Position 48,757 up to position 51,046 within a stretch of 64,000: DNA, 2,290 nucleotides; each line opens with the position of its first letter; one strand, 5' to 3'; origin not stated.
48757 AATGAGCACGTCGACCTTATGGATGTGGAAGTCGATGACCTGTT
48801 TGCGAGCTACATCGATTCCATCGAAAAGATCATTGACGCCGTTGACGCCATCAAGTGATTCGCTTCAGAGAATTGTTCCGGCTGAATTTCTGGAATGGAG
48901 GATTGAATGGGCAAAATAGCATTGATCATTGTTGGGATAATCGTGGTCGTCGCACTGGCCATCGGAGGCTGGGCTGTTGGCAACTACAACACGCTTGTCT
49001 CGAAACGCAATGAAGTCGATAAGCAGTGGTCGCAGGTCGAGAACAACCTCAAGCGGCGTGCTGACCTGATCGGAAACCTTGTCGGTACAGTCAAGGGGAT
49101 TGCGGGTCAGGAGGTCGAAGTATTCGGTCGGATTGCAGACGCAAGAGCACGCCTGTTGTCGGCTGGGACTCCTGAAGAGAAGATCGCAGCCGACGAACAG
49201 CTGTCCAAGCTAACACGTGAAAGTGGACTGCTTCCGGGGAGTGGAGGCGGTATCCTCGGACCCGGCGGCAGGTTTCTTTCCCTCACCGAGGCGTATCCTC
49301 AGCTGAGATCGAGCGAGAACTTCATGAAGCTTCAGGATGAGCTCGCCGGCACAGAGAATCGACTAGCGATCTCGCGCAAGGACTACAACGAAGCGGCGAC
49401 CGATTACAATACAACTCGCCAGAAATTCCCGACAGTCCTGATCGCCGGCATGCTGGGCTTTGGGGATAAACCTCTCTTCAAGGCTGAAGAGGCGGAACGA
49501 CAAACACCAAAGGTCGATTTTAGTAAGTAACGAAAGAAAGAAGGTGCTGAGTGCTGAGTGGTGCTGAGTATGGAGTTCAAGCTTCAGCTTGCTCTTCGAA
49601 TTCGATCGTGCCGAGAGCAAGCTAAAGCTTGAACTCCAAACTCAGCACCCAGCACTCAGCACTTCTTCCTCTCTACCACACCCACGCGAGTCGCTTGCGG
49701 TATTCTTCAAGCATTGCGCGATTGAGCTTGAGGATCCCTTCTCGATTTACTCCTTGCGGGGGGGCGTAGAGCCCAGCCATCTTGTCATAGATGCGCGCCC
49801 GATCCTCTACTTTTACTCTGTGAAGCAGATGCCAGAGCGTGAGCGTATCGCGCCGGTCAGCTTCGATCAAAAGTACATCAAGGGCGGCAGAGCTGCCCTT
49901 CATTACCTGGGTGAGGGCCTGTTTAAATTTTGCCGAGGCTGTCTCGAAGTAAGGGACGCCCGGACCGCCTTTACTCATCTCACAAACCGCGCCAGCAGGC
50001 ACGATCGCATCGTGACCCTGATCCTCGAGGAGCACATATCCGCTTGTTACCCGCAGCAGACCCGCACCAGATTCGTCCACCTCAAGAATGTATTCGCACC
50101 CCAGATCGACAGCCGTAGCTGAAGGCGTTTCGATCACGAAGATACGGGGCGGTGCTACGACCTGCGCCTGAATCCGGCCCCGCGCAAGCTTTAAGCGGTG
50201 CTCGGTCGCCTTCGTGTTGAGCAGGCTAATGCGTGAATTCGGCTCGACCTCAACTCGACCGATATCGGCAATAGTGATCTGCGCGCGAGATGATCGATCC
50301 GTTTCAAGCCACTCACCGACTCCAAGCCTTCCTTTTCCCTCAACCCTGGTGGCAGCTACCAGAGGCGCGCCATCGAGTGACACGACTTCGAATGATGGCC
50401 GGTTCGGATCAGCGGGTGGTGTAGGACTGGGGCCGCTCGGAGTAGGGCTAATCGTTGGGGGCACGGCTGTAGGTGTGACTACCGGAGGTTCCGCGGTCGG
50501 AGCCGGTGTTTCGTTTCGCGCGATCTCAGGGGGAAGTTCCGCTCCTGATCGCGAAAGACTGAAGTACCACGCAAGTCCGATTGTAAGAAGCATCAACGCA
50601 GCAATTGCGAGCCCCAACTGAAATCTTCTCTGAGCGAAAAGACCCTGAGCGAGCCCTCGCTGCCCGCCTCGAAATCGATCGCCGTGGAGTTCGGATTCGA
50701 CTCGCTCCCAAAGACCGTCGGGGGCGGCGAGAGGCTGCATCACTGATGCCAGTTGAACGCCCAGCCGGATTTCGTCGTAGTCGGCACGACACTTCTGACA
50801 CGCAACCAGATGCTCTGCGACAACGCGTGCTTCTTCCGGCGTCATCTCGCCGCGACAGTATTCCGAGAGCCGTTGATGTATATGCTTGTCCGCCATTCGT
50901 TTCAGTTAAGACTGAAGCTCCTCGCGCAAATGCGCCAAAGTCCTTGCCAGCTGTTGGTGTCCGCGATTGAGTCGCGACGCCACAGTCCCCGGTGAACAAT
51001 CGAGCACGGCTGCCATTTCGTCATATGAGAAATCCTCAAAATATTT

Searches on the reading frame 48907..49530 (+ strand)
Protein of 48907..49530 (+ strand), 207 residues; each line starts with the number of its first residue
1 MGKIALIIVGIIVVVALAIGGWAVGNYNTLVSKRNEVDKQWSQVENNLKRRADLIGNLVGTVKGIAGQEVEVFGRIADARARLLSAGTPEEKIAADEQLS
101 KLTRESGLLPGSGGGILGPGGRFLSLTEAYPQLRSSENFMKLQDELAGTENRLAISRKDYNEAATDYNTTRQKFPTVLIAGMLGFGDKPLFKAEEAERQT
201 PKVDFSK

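Call 15: search_protein_families(library=ncbifam, proteins=[window:48907-49530:+])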
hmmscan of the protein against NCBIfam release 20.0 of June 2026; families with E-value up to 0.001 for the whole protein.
window:48907-49530:+ (207 aa): 1 family
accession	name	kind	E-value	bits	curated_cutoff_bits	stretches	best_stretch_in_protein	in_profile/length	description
NF040966.1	MamQ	equivalog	9.2e-28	97.2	250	1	16-203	5-202/221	magnetosome protein MamQ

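Call 35: find_encoding_contigs(protein=window:48907-49530:+, flank=3000, max_places=10)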
Protein window:48907-49530:+ (207 aa): no gene with exactly this product is on record in the collection.

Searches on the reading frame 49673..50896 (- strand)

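Call 15: search_protein_families(library=ncbifam, proteins=[window:49673-50896:-])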
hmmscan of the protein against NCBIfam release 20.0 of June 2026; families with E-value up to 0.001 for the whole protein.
window:49673-50896:- (407 aa): 3 families
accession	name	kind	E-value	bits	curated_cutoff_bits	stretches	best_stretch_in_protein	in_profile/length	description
NF052375.1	antisigma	equivalog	8.5e-11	42.3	100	1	10-116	2-107/217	anti-sigma factor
TIGR02451.1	anti_sig_ChrR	subfamily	0.0002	21.2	124.5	1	8-66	6-65/216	ChrR family anti-sigma-E factor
NF010501.0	PRK13920.1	subfamily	0.0007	19.3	225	0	8-114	6-100/213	putative anti-sigmaE protein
